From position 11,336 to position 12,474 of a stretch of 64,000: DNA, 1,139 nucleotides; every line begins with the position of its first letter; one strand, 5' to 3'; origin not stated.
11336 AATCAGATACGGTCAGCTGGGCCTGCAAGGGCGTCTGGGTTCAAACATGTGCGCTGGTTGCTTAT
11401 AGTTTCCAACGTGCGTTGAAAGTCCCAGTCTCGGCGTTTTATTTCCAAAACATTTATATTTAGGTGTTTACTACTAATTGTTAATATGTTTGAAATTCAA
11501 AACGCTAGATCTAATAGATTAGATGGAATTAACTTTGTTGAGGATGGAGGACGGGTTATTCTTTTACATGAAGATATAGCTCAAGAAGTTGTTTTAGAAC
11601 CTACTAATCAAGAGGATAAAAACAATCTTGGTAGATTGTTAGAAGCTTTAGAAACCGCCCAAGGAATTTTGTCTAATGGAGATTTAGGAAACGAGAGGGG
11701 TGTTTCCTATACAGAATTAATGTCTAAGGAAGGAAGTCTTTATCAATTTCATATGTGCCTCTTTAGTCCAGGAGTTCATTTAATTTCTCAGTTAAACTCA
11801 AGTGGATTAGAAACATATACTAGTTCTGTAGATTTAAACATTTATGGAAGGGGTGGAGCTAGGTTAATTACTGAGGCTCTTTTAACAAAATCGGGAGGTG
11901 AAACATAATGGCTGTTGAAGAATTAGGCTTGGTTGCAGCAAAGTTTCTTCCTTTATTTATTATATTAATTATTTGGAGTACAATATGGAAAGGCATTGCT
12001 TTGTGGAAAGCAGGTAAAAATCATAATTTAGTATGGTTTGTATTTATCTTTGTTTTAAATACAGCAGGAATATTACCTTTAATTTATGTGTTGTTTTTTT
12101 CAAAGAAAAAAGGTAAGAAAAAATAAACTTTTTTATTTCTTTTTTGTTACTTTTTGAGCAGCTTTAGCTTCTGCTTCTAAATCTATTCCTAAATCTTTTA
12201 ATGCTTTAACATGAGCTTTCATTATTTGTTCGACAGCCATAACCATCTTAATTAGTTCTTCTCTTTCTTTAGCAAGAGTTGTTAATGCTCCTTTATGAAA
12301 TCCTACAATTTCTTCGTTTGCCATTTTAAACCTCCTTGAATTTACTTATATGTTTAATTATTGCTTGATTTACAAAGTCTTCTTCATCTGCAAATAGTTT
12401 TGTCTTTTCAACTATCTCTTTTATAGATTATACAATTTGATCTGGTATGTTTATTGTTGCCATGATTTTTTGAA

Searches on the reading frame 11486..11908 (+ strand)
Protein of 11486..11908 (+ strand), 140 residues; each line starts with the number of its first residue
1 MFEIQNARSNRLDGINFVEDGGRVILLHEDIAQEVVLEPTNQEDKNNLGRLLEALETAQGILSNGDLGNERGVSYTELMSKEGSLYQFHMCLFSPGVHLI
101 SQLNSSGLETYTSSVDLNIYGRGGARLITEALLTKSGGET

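Call 7: search_protein_families(library=pfam, proteins=[window:11486-11908:+], max_evalue=1)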
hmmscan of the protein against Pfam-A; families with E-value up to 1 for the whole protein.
window:11486-11908:+ (140 aa): 1 family
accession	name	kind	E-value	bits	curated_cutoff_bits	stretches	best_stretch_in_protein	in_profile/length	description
PF21478.3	GcvP2_C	-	0.21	12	27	1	31-58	71-98/122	Glycine dehydrogenase, C-terminal domain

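Call 45: search_protein_families(library=ncbifam, proteins=[window:11486-11908:+], max_evalue=0.1)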
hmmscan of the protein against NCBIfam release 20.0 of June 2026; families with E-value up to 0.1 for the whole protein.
window:11486-11908:+ (140 aa): 0 families

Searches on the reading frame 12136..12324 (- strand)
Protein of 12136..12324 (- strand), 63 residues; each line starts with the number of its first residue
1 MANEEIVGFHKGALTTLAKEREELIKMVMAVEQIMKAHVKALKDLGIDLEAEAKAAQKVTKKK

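Call 7: search_protein_families(library=pfam, proteins=[window:12136-12324:-], max_evalue=1)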
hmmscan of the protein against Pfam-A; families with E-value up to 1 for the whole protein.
seq(63 aa): 2 families
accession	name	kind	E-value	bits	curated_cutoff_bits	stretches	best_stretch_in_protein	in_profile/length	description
PF08673.15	RsbU_N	-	0.00025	21.6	25.5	1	23-57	28-62/75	Phosphoserine phosphatase RsbU, N-terminal domain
PF21835.1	YIEGIA_cap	-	0.052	13.6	24.1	1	12-43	18-49/58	Capping complex subunit for YIEGIA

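Call 45: search_protein_families(library=ncbifam, proteins=[window:12136-12324:-], max_evalue=0.1)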
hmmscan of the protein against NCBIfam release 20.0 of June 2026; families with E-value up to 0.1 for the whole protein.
seq(63 aa): 1 family
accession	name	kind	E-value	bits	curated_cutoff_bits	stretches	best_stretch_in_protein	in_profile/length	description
TIGR02609.1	doc_partner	hypoth_equivalog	0.027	14.8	55.9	1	16-45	42-72/74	putative addiction module antidote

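Call 72: search_solved_structures(query=A8, max_evalue=10, show_alignments=1)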
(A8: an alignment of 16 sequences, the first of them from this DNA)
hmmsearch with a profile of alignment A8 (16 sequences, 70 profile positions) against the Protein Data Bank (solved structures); distinct sequences matched with E-value up to 10: 12.
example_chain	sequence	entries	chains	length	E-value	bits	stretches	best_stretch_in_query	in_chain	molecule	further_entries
5iol_A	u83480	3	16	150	0.13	15.5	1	26-46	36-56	Nucleoside diphosphate kinase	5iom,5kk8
8sgq_q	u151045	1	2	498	0.21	14.8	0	30-57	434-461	T-complex protein 1 subunit theta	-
3iyg_Q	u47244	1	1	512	0.22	14.7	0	30-57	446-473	T-complex protein 1 subunit theta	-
6nr8_H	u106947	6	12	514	0.22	14.7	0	30-57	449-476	T-complex protein 1 subunit theta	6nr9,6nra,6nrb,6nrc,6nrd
9umt_E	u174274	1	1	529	0.23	14.6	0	30-57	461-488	T-complex protein 1 subunit theta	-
8sfe_q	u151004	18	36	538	0.24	14.6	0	30-57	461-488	T-complex protein 1 subunit theta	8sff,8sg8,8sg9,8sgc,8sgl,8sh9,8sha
7trg_B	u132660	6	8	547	0.26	14.5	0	30-57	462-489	T-complex protein 1 subunit theta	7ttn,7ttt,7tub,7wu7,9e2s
4b2t_Q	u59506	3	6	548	0.26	14.5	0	30-57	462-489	T-COMPLEX PROTEIN 1 SUBUNIT THETA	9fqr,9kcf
6qb8_q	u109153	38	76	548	0.26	14.5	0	30-57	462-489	T-complex protein 1 subunit theta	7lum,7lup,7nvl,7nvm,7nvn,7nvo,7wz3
9unw_E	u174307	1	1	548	1.4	12.2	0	30-58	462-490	T-complex protein 1 subunit theta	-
3a52_A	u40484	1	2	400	1.4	12.1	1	11-43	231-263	Cold-active alkaline phosphatase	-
8szz_0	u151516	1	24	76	8.4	9.7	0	17-43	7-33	O32-ZL4 Component A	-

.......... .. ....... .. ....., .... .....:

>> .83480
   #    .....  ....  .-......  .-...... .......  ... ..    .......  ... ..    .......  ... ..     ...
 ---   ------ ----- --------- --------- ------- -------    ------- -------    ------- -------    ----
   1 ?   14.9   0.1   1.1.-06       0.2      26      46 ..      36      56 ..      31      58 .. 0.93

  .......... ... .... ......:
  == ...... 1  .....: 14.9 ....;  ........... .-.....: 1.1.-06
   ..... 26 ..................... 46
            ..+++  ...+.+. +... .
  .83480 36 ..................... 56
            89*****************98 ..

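Call 75: search_protein_families(library=pfam, alignment_id=A8, max_evalue=1)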
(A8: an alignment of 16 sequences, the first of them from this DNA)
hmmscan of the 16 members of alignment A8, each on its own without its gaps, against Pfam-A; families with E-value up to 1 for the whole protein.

A. member 1, seq(63 aa): 2 families
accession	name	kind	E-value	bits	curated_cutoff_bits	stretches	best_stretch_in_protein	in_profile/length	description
PF08673.15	RsbU_N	-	0.00025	21.6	25.5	1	23-57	28-62/75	Phosphoserine phosphatase RsbU, N-terminal domain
PF21835.1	YIEGIA_cap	-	0.052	13.6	24.1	1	12-43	18-49/58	Capping complex subunit for YIEGIA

B. families by the number of members that match (of 16 scanned): 17 families
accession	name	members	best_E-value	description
PF08279.18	HTH_11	9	0.0022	HTH domain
PF20045.4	DUF6447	6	0.0064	Family of unknown function (DUF6447)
PF08673.15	RsbU_N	4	0.00025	Phosphoserine phosphatase RsbU, N-terminal domain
PF10280.14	Med11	4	0.018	Mediator complex protein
PF21418.3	LinB-like_C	3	0.002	Lincosamide nucleotidyltransferase-like, C-terminal domain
PF04691.17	ApoC-I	1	0.011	Apolipoprotein C-I (ApoC-1)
PF00273.25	Serum_albumin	1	0.015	Serum albumin family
PF21733.3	Death_3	1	0.02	Death domain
PF19963.4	VMAP-M1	1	0.028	vWA-MoxR associated protein middle region (VMAP-M) 1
PF23206.1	PCDH15_12th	1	0.033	PCDH15-like domain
PF18595.6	Nuf2_DHR10-like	1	0.037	Nuf2, DHR10-like domain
PF25468.1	HEAT_HEATR5A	1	0.045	HEATR5A-like, HEAT repeats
PF21835.1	YIEGIA_cap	1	0.052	Capping complex subunit for YIEGIA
PF04645.17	DUF603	1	0.083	Protein of unknown function, DUF603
PF03070.21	TENA_THI-4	1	0.094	TENA/THI-4/PQQC family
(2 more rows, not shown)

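Call 84: search_protein_families(library=padloc, proteins=[window:12136-12324:-], max_evalue=1)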
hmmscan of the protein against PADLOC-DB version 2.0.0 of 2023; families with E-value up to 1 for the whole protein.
seq(63 aa): 0 families

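Call 85: search_protein_families(library=phrogs, proteins=[window:12136-12324:-], max_evalue=1)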
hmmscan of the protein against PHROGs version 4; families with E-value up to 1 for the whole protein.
seq(63 aa): 2 families
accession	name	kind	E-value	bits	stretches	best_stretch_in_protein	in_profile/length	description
phrog_9701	-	unknown function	0.044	14.9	1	12-43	23-54/62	-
phrog_7419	-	unknown function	0.06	13.9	1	18-60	259-301/306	-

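Call 90: predict_structure(protein=window:12136-12324:-)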
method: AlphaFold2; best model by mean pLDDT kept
length: 63 residues; sequences in the alignment: 1
mean_pLDDT: 89.8   pTM: 0.54
mean pLDDT of the five models: 89.8, 88.8, 86.6, 85.9, 83.9
residues with pLDDT >= 90: 39; 70-90: 21; 50-70: 3; < 50: 0
segments of 3 or more residues with pLDDT < 50: none
pLDDT, mean of each block of 10 residues (from residue 1): 86 96 98 96 90 81 64
secondary structure, 60 per line:
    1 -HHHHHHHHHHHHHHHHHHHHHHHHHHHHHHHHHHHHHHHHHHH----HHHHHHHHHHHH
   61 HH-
elements in order: H2-44 H49-62
